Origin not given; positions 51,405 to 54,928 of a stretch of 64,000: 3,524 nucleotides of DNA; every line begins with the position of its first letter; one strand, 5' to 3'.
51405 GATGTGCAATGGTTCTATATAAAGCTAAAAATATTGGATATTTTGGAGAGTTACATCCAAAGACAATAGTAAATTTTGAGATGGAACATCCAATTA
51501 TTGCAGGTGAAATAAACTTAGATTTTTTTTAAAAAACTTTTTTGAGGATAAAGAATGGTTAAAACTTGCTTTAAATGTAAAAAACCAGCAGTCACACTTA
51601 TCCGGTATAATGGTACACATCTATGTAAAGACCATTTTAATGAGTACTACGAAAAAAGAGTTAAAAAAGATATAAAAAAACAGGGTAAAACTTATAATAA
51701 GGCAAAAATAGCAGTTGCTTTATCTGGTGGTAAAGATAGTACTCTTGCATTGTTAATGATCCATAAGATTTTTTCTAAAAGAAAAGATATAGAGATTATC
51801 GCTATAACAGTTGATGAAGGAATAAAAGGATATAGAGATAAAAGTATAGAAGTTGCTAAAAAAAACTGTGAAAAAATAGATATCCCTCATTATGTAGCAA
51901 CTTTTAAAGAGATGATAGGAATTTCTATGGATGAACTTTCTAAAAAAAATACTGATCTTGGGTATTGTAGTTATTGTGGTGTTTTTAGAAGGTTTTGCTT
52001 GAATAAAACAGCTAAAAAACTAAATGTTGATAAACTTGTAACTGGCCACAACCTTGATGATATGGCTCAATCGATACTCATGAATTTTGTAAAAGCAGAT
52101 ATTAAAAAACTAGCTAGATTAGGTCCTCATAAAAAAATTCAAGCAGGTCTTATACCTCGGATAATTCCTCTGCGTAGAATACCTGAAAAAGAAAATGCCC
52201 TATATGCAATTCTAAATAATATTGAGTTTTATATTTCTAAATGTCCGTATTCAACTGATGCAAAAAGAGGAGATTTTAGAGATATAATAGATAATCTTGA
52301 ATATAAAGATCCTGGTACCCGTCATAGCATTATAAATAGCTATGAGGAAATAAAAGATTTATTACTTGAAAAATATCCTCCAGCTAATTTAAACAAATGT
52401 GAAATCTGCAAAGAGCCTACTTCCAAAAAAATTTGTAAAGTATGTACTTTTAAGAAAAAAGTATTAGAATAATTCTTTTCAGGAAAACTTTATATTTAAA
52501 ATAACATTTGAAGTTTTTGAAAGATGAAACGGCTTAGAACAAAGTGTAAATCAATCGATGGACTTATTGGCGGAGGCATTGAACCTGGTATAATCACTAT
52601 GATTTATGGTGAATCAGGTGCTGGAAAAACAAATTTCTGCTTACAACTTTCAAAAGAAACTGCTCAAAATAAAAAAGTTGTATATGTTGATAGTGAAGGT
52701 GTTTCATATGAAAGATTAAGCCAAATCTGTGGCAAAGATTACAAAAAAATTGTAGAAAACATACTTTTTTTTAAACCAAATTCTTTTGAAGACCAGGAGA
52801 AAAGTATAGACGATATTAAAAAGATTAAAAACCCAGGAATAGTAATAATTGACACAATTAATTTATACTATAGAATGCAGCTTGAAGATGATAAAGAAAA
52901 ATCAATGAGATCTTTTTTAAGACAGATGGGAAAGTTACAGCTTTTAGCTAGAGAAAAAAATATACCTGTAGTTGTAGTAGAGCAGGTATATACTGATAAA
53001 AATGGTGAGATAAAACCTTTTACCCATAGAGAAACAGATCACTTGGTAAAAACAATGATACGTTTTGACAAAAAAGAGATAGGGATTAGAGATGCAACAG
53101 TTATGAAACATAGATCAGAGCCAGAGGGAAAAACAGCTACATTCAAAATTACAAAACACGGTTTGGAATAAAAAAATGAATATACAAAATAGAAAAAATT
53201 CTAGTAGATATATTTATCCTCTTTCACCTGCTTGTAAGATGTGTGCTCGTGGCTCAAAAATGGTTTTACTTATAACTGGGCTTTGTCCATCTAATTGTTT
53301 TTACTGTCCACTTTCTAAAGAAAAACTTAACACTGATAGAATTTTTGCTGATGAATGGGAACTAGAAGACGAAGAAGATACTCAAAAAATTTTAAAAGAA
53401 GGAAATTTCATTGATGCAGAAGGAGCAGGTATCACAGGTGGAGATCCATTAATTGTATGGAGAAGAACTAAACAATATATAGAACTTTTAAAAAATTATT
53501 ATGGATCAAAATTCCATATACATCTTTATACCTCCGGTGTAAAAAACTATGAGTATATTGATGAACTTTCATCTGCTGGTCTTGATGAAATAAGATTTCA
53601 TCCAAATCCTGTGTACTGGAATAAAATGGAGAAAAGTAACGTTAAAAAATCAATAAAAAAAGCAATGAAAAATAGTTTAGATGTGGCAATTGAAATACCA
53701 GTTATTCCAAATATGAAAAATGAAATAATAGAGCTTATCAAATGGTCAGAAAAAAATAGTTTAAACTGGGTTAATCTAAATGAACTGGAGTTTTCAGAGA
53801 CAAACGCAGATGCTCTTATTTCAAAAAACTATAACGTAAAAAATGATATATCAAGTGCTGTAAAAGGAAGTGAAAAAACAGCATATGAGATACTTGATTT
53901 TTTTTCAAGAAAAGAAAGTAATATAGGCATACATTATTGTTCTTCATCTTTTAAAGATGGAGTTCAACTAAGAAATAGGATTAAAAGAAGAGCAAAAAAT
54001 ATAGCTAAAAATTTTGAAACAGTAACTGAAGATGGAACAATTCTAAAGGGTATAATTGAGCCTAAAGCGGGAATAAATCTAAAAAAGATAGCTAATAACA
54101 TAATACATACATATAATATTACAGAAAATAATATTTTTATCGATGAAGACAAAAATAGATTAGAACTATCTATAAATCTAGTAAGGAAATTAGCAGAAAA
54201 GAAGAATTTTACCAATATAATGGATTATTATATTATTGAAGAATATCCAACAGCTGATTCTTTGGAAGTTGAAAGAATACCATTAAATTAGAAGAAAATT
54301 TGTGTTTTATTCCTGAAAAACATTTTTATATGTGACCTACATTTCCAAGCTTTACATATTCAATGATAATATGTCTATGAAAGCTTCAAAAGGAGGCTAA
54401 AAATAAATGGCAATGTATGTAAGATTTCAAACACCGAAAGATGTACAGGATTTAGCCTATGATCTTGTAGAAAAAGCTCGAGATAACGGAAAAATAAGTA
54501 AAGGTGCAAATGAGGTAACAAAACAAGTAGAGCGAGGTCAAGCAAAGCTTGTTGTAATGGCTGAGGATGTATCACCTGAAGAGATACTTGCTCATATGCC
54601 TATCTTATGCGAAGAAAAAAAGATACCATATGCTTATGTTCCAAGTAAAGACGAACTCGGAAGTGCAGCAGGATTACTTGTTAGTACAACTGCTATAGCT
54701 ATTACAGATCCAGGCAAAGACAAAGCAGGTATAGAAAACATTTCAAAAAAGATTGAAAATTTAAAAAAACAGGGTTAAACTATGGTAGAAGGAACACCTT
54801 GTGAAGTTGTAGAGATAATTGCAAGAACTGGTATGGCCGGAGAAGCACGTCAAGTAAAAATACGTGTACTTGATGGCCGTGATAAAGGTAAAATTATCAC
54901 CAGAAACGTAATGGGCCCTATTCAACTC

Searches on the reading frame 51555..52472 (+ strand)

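Call 34: search_protein_families(library=pfam, proteins=[window:51555-52472:+])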
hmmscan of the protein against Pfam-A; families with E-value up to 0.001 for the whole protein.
window:51555-52472:+ (305 aa): 6 families
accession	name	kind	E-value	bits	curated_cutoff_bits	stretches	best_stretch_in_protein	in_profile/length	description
PF01171.26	ATP_bind_3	-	1.4e-15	58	27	1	51-242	1-180/182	PP-loop family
PF22082.2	TtuA_LIM_N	-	1.3e-10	41.6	27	1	5-29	2-26/26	2-thiouridine synthetase TtuA, N-terminal LIM domain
PF03054.22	tRNA_Me_trans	-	4.4e-07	30.2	20.6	1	51-167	2-128/202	tRNA methyl transferase HUP domain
PF02540.23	NAD_synthase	-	3.7e-06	26.7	21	1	35-165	4-129/242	NAD synthase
PF06508.19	QueC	-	4.3e-05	23.5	22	1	53-134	3-77/210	Queuosine biosynthesis protein QueC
PF24167.1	DUF7411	-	0.00069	19.7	28.7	1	51-122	2-63/194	Family of unknown function (DUF7411)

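Call 71: search_protein_families(library=ncbifam, max_evalue=0.00001, proteins=[window:51555-52472:+])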
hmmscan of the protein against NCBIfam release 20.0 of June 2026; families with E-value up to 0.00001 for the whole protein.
window:51555-52472:+ (305 aa): 8 families
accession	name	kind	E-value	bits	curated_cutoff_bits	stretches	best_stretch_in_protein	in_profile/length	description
NF047749.1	tRNAThiolNcsA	equivalog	1.7e-80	270.5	500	1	4-299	2-315/322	tRNA 2-thiolation protein NcsA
NF049949.1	tRNAsynTtuAPyrococ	equivalog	8.6e-57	192.5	450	1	5-299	3-289/292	tRNA-5-methyluridine(54) 2-sulfurtransferase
TIGR00269.1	TIGR00269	hypoth_equivalog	4.5e-28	97.6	62.75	1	200-302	1-103/104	TIGR00269 family protein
NF007972.0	PRK10696.1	equivalog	3.8e-24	85.5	272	1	33-268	25-253/295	tRNA 2-thiocytidine(32) synthetase TtcA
TIGR02432.1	lysidine_TilS_N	equivalog_domain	1.4e-16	60.9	93.6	1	51-242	1-184/189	tRNA lysidine(34) synthetase TilS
TIGR00268.2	TIGR00268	equivalog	9.3e-09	34.9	150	1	49-171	13-125/259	ATP-dependent sacrificial sulfur transferase LarE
NF001138.1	PRK00143.1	equivalog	6.5e-07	28.6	284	1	51-171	1-127/345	tRNA 2-thiouridine(34) synthase MnmA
NF007942.0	PRK10660.1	equivalog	2.3e-06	26.7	606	1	45-116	13-84/439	tRNA lysidine(34) synthetase TilS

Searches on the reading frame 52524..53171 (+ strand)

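Call 34: search_protein_families(library=pfam, proteins=[window:52524-53171:+])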
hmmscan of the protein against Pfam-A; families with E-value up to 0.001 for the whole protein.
window:52524-53171:+ (215 aa): 10 families
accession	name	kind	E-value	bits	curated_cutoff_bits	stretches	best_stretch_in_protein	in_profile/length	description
PF08423.17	Rad51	-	8e-18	65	22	1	3-214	7-241/244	Rad51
PF13481.12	AAA_25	-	1.9e-11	44.4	27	1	9-154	20-189/195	AAA domain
PF06745.19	ATPase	-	1.6e-10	41.2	26.6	1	5-214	2-224/231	KaiC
PF03796.21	DnaB_C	-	4.9e-08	33.1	27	0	97-155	123-178/255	DnaB-like helicase C terminal domain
PF00154.27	RecA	-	1.7e-06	28.1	27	1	12-212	41-242/262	recA bacterial DNA recombination protein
PF13479.12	AAA_24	-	2.8e-06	27.7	27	1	25-122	5-83/195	AAA domain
PF07088.17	GvpD_P-loop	-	0.00023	21.5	24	0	21-57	9-45/189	GvpD gas vesicle protein, P-loop domain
PF01637.24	ATPase_2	-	0.00029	21.2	33.2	1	21-112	19-119/225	ATPase domain predominantly from Archaea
PF00005.33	ABC_tran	-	0.00037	21.6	25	1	19-136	8-93/137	ABC transporter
PF13401.12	AAA_22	-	0.00051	20.8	27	0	24-150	7-119/130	AAA domain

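Call 71: search_protein_families(library=ncbifam, max_evalue=0.00001, proteins=[window:52524-53171:+])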
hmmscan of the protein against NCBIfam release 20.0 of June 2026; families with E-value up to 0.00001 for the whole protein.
window:52524-53171:+ (215 aa): 12 families
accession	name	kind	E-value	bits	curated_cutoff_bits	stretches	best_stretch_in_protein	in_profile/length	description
TIGR02237.1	recomb_radB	equivalog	3.9e-65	219.6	172.4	1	11-215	1-210/210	DNA repair and recombination protein RadB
NF006861.0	PRK09361.1-1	equivalog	2.6e-44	151.5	278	1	3-215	4-228/235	DNA repair and recombination protein RadB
NF003301.0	PRK04301.1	equivalog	3.9e-20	72.3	259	1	2-214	81-313/316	DNA repair and recombination protein RadA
TIGR02238.1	recomb_DMC1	equivalog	1.5e-16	60.5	447.7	1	4-213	78-310/314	meiotic recombinase Dmc1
TIGR02239.1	recomb_RAD51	equivalog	2e-16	60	478.05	1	4-168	78-258/316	DNA repair protein RAD51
TIGR02236.1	recomb_radA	equivalog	1.2e-15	57.7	361.15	1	2-214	76-309/311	DNA repair and recombination protein RadA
TIGR00416.1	sms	equivalog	3.8e-14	52.3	403.05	1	2-214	74-277/454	DNA repair protein RadA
NF006320.0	PRK08533.1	equivalog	2e-09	37.4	215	1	7-139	9-153/230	flagellar accessory protein FlaH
TIGR03881.1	KaiC_arch_4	hypoth_equivalog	1.8e-08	34.4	247.8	1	2-117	1-89/231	KaiC domain-containing protein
TIGR02012.1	tigrfam_recA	equivalog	5e-07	29.3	325.3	1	5-212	37-245/321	recombinase RecA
NF052589.1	ArlH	equivalog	1.3e-06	28.3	215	1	10-147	8-155/229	archaellum protein ArlH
TIGR03880.1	KaiC_arch_3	hypoth_equivalog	7.6e-06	25.6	249.45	0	10-130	4-135/224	KaiC domain-containing protein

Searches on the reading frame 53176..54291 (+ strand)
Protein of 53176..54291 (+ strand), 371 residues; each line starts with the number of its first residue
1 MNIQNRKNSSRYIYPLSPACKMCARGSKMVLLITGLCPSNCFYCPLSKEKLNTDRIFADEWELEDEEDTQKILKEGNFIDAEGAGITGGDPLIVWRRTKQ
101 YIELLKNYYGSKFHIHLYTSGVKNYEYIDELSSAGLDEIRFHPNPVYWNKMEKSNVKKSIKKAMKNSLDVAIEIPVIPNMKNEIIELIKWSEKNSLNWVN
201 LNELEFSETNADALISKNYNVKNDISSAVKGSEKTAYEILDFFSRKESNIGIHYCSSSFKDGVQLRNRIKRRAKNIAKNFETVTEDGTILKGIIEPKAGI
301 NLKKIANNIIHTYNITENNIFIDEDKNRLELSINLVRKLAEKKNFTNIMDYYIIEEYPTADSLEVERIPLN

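Call 34: search_protein_families(library=pfam, proteins=[window:53176-54291:+])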
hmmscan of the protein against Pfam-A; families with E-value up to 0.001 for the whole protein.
window:53176-54291:+ (371 aa): 1 family
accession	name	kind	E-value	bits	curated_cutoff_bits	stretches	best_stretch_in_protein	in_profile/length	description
PF04055.27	Radical_SAM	-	4.9e-13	50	29.5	1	33-190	3-165/166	Radical SAM superfamily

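Call 71: search_protein_families(library=ncbifam, max_evalue=0.00001, proteins=[window:53176-54291:+])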
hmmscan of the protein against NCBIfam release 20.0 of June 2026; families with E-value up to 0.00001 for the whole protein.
window:53176-54291:+ (371 aa): 3 families
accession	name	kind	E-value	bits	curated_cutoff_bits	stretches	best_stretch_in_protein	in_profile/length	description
TIGR02668.1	moaA_archaeal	equivalog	7.7e-10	38.2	325.25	1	31-225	14-210/303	GTP 3',8-cyclase MoaA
TIGR03977.1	rSAM_pair_HxsC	equivalog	2.3e-08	33.3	267.9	1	28-232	26-236/292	His-Xaa-Ser system radical SAM maturase HxsC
TIGR02666.1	moaA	equivalog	4.6e-07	29.1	284.05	1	32-209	15-198/336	GTP 3',8-cyclase MoaA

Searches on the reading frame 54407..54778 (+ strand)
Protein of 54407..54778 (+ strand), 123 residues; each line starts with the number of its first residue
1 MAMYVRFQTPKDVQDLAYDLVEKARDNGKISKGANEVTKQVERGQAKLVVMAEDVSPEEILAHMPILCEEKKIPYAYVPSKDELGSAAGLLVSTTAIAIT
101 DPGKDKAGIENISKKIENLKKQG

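Call 34: search_protein_families(library=pfam, proteins=[window:54407-54778:+])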
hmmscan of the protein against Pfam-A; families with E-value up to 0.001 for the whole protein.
window:54407-54778:+ (123 aa): 1 family
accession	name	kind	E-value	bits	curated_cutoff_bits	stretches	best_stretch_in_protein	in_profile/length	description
PF01248.31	Ribosomal_L7Ae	-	2.9e-29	101.1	22.1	1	18-105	4-91/95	Ribosomal protein L7Ae/L30e/S12e/Gadd45 family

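Call 35: find_encoding_contigs(protein=window:54407-54778:+, flank=2000, max_places=5)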
Protein window:54407-54778:+ (123 aa): no gene with exactly this product is on record in the collection.

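Call 42: list_cluster_members(proteins=[P0001, window:54407-54778:+, window:49895-51532:+, window:52524-53171:+])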
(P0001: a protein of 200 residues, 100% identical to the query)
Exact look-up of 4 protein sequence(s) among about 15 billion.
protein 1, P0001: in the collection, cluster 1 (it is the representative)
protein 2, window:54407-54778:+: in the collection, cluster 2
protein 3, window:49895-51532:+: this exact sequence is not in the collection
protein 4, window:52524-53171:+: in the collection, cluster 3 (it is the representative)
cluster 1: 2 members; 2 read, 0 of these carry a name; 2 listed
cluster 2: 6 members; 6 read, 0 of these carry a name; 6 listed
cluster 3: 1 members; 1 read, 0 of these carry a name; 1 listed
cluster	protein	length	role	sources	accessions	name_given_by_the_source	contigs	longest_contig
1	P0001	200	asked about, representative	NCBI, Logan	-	-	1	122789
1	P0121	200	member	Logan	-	-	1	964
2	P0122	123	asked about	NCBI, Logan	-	-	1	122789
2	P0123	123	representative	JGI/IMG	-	-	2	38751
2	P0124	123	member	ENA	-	-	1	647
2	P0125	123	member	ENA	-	-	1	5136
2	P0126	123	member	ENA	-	-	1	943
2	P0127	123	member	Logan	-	-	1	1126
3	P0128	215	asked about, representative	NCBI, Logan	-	-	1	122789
